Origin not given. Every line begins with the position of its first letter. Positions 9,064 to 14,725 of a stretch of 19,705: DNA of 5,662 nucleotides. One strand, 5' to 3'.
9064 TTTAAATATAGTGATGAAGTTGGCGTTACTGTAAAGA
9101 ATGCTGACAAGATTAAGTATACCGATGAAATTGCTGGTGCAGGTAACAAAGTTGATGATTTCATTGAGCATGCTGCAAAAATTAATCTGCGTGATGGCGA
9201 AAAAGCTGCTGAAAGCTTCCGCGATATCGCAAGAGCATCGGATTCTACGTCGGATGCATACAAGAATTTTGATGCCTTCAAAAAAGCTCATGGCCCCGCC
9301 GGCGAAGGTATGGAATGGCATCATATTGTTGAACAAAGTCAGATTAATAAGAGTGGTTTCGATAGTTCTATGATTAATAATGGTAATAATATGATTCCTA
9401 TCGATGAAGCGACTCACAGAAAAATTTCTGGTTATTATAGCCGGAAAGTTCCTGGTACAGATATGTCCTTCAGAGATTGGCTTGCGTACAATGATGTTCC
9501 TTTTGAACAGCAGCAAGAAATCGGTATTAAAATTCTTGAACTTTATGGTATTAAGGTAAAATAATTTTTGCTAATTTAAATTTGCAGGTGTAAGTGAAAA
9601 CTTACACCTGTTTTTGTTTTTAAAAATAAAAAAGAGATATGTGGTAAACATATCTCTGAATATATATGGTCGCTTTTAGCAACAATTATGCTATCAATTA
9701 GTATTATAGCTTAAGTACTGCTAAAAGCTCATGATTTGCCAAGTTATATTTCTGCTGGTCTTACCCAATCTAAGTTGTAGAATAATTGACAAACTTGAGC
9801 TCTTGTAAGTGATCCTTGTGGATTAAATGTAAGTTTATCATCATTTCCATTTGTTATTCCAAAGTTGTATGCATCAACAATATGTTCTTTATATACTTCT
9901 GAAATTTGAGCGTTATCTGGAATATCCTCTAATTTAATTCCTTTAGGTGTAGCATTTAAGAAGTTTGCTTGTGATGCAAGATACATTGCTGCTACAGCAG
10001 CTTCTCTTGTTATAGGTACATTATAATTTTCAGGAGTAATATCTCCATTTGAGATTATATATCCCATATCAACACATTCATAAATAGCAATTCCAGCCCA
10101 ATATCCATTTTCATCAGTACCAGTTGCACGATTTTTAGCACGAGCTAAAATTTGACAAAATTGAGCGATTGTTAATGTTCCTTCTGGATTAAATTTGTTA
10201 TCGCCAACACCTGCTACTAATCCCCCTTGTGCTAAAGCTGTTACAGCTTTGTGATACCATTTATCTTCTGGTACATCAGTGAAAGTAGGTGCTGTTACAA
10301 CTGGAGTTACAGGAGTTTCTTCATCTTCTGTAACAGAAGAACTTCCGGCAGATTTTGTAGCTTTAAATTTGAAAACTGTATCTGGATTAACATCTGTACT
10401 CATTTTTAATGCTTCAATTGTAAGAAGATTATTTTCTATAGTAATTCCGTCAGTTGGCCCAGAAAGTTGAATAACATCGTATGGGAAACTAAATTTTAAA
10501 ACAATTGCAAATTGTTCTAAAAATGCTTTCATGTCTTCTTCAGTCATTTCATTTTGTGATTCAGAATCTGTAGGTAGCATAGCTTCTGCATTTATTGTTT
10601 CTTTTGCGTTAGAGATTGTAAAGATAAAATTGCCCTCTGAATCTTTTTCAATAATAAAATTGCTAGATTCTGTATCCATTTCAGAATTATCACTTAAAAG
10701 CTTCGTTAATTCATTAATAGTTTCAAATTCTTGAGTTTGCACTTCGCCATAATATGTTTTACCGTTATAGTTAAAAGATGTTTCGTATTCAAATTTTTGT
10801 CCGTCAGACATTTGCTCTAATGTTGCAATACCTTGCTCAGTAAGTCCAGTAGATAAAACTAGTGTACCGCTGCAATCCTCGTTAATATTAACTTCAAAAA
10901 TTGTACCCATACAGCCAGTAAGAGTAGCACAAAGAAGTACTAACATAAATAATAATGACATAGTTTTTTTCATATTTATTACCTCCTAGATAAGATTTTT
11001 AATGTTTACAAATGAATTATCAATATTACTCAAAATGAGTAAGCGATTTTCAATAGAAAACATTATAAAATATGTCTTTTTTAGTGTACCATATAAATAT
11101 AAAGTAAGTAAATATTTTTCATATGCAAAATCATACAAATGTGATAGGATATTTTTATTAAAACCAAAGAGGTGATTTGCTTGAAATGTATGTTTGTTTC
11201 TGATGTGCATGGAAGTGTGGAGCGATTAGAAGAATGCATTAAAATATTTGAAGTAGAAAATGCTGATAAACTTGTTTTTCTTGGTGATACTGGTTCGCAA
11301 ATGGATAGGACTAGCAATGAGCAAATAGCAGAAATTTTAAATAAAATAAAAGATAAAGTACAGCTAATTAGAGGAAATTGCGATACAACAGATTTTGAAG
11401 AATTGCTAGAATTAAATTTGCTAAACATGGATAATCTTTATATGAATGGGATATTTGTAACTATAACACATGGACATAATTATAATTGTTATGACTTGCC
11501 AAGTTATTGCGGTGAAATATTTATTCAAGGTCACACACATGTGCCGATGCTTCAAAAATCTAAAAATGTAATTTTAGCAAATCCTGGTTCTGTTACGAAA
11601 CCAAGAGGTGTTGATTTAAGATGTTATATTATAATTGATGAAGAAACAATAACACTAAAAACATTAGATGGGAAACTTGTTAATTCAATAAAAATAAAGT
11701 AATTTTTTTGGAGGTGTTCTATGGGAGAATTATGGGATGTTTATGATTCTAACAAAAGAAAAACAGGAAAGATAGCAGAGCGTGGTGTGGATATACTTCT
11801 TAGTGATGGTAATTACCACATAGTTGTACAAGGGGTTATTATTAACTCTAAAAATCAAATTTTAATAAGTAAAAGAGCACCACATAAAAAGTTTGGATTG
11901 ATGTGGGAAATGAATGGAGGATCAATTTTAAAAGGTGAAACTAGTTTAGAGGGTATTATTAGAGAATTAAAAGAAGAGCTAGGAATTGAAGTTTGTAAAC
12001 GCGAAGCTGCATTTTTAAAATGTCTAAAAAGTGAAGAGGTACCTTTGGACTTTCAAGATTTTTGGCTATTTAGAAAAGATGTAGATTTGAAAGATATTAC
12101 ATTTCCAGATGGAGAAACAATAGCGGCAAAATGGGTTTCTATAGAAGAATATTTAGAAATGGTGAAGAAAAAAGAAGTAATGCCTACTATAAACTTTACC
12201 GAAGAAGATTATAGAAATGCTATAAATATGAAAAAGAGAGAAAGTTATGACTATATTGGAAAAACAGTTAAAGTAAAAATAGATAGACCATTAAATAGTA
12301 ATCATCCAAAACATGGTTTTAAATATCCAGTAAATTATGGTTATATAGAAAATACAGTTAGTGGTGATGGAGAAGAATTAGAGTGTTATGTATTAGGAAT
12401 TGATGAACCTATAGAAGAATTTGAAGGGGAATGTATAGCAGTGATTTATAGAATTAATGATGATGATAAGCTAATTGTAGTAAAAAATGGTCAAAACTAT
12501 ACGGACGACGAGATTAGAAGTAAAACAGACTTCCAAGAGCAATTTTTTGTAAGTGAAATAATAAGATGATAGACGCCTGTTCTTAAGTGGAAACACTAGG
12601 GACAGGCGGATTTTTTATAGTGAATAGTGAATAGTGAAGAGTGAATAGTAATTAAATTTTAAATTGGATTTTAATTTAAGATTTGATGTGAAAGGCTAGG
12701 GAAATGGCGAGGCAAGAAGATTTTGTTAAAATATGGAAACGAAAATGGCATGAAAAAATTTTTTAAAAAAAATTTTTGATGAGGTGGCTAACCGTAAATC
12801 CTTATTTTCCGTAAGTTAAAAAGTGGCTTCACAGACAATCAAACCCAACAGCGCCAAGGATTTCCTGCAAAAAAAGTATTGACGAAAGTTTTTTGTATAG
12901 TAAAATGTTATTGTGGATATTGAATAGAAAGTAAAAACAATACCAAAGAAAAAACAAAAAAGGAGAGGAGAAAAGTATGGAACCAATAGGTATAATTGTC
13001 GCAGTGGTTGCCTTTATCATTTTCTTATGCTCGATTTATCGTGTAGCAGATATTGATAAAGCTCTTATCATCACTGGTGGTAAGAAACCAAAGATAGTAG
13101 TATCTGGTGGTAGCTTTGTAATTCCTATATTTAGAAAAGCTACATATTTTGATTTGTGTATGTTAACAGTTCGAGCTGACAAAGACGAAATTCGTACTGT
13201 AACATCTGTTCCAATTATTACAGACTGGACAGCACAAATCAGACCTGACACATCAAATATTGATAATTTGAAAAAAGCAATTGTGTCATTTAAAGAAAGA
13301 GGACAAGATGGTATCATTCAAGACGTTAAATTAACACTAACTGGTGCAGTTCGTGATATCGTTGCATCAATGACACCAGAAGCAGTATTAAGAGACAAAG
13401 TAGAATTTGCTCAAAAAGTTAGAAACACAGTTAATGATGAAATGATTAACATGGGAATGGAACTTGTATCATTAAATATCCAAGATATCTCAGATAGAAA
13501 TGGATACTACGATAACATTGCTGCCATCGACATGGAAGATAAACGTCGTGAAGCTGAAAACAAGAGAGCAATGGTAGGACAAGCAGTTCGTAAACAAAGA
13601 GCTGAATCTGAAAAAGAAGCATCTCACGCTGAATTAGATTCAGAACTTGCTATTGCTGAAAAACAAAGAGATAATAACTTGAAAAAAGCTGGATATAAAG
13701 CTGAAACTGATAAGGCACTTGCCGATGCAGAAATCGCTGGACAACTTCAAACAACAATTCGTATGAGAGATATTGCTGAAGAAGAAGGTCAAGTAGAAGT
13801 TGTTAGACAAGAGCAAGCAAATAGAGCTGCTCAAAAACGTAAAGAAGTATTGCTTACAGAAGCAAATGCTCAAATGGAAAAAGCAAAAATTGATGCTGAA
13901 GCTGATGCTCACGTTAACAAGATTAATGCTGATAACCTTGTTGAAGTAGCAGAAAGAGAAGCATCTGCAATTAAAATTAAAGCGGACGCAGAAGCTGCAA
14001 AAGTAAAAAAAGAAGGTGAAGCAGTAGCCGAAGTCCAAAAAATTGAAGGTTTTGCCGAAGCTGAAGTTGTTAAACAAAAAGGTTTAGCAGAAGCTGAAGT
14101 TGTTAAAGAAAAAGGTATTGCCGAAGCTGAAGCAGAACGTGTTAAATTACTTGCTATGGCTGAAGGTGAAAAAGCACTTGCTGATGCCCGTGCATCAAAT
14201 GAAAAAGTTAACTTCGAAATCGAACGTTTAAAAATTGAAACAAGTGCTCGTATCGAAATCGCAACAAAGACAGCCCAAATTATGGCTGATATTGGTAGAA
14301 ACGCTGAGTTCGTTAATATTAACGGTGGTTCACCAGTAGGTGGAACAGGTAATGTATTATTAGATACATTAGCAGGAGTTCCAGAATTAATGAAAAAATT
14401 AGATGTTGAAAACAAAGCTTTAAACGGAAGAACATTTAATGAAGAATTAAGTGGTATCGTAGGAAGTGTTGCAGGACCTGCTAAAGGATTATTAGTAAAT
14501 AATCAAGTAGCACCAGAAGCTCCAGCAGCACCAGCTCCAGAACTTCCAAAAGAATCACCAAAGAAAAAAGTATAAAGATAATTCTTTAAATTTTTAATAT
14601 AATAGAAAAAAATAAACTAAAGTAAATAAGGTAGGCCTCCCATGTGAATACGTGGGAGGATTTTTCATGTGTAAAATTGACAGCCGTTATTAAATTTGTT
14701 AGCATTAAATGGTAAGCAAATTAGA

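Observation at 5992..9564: Secreted giant Cys/His-rich repeat protein ending in a PT-TG-like segment and WHH-type HNH/EndoVII nuclease-like domain: polymorphic-toxin architecture without a partner immunity gene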

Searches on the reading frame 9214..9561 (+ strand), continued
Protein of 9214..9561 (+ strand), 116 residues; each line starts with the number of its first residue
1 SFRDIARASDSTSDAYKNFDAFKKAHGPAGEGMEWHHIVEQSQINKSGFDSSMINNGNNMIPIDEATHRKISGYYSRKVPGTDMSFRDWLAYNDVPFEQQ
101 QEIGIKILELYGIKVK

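Call 85: search_protein_families(library=pfam, proteins=[L009:6342-6713:+, L015:3437-3796:+, L017:6332-6685:+, L022:6300-6671:+, L025:6331-6696:+, L028:6341-6676:+, L030:6342-6698:+, L047:6333-6689:+, L069:6330-6692:+, L084:6269-6664:+], max_evalue=0.01)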
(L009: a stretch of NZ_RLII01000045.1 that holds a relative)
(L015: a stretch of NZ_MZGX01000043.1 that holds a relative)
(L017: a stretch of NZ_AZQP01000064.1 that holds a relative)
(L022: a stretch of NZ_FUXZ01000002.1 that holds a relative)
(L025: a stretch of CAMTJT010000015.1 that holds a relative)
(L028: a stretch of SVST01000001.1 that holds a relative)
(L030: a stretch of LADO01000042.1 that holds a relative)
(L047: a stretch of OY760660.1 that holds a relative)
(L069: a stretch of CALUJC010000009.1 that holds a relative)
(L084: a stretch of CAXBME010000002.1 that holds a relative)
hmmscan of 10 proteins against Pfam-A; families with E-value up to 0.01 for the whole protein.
L009:6342-6713:+ (124 aa): 0 families

L015:3437-3796:+ (120 aa): 1 family
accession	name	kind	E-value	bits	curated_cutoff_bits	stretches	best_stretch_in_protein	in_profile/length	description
PF09450.16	DUF2019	-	0.00035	20.9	23.3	1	21-110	16-102/105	Domain of unknown function (DUF2019)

L017:6332-6685:+ (118 aa): 0 families

L022:6300-6671:+ (124 aa): 0 families

L025:6331-6696:+ (122 aa): 2 families
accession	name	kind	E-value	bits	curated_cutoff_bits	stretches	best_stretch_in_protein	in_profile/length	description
PF09548.15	Spore_III_AB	-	0.0032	17.9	32.5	1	24-84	18-78/170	Stage III sporulation protein AB (spore_III_AB)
PF25530.1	EF-hand_SWAP70_N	-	0.0072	16.8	27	0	61-109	23-71/95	Switch-associated protein 70-like, N-terminal EF-hand domain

L028:6341-6676:+ (112 aa): 3 families
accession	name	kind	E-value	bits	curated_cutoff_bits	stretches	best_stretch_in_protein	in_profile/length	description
PF09450.16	DUF2019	-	0.00073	19.9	23.3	1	9-110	5-102/105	Domain of unknown function (DUF2019)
PF13646.12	HEAT_2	-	0.0008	20.1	27.7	1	46-109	26-87/88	HEAT repeats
PF14193.11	DUF4315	-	0.0021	18.5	27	1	26-58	10-41/79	Domain of unknown function (DUF4315)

L030:6342-6698:+ (119 aa): 0 families

L047:6333-6689:+ (119 aa): 1 family
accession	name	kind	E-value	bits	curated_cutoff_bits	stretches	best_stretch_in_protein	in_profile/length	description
PF09450.16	DUF2019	-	0.0049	17.2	23.3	1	21-92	17-86/105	Domain of unknown function (DUF2019)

L069:6330-6692:+ (121 aa): 2 families
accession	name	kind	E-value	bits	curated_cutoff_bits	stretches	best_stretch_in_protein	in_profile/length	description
PF09450.16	DUF2019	-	4.6e-09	36.6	23.3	1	14-108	5-102/105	Domain of unknown function (DUF2019)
PF13646.12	HEAT_2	-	0.0023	18.6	27.7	1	42-96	21-74/88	HEAT repeats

L084:6269-6664:+ (132 aa): 1 family
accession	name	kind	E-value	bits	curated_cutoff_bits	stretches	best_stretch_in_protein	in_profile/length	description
PF09450.16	DUF2019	-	0.00016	22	23.3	1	34-121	11-101/105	Domain of unknown function (DUF2019)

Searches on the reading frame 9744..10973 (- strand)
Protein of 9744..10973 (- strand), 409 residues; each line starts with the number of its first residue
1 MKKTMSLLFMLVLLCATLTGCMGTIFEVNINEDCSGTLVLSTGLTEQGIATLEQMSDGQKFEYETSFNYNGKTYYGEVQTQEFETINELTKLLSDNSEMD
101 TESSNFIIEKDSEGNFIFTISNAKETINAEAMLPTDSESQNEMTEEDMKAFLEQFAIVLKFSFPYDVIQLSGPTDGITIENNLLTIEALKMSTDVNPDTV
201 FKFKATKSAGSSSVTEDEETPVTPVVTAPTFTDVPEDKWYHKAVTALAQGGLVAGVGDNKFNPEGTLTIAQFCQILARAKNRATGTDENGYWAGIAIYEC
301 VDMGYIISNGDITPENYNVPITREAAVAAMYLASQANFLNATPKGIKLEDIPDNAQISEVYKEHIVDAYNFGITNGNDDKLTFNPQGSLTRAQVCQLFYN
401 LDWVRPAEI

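Call 4: search_protein_families(library=pfam, proteins=[window:9744-10973:-], max_evalue=1)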
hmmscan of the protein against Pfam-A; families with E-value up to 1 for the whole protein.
window:9744-10973:- (409 aa): 3 families
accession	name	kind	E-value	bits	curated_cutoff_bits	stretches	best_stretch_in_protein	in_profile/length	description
PF00395.25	SLH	-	1.9e-15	57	20.8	2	230-272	1-43/44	S-layer homology domain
PF21946.1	LppM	-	0.0025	18.5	27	1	26-190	6-146/153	LppM domain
PF04999.18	FtsL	-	0.55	10.8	22.9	0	85-115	40-70/97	Cell division protein FtsL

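Call 6: search_protein_families(library=ncbifam, proteins=[window:9744-10973:-], max_evalue=1)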
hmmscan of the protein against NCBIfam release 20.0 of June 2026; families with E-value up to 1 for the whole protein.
window:9744-10973:- (409 aa): 3 families
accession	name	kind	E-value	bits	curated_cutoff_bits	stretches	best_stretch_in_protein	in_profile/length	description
NF033190.2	inl_like_NEAT_1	exception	0.0004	18.8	1275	1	230-278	642-689/754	NEAT domain-containing leucine-rich repeat protein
NF047759.1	LBF_1134_fam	equivalog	0.014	15.2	200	1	5-43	1-39/196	LBF_1134 family protein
TIGR02744.1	TrbI_Ftype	equivalog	0.13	12.3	83.65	1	120-160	36-72/112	type-F conjugative transfer system protein TrbI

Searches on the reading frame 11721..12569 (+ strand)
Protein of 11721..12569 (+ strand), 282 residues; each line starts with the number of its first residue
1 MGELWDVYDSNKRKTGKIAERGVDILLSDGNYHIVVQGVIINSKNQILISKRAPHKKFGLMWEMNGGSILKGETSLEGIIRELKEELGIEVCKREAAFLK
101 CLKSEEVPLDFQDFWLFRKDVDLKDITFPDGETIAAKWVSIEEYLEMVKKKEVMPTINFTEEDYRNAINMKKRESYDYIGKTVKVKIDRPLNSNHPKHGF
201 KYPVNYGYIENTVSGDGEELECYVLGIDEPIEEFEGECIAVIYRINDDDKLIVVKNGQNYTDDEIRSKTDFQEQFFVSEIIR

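Call 4: search_protein_families(library=pfam, proteins=[window:11721-12569:+], max_evalue=1)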
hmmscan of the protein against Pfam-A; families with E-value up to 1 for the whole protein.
window:11721-12569:+ (282 aa): 4 families
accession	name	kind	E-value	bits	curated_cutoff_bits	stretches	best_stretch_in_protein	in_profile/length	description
PF00293.34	NUDIX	-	4.2e-15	56.4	21.1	1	32-147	2-119/134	NUDIX domain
PF00719.24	Pyrophosphatase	-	5.9e-09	36.4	23.5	1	169-274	6-110/153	Inorganic pyrophosphatase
PF14815.12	NUDIX_4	-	1.6e-06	28.3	35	1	38-94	3-56/113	NUDIX domain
PF18823.6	InPase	-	0.047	14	26.8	1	199-225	42-68/135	Inorganic Pyrophosphatase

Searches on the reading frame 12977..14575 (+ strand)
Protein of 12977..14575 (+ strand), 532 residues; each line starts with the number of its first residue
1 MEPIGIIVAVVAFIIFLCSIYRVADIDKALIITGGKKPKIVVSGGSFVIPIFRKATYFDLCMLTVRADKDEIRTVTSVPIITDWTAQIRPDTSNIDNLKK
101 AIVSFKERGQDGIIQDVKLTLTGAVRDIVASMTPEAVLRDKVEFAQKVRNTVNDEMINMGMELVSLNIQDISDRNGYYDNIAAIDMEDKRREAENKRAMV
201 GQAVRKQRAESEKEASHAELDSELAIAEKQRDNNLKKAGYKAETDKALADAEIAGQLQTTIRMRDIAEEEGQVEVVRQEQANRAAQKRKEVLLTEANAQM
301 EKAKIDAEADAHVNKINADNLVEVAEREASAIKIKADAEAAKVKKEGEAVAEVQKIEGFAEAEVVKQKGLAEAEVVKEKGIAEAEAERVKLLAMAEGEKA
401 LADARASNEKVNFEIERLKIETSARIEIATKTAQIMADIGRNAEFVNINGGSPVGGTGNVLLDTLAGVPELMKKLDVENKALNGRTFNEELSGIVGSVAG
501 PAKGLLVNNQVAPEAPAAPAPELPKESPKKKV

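Call 26: search_protein_families(library=pfam, proteins=[window:12977-14575:+], max_evalue=0.001)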
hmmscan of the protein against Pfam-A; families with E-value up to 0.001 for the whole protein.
window:12977-14575:+ (532 aa): 1 family
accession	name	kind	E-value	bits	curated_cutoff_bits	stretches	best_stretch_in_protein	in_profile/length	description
PF01145.31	Band_7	-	6.7e-19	69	23.6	1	29-203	9-166/176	SPFH domain / Band 7 family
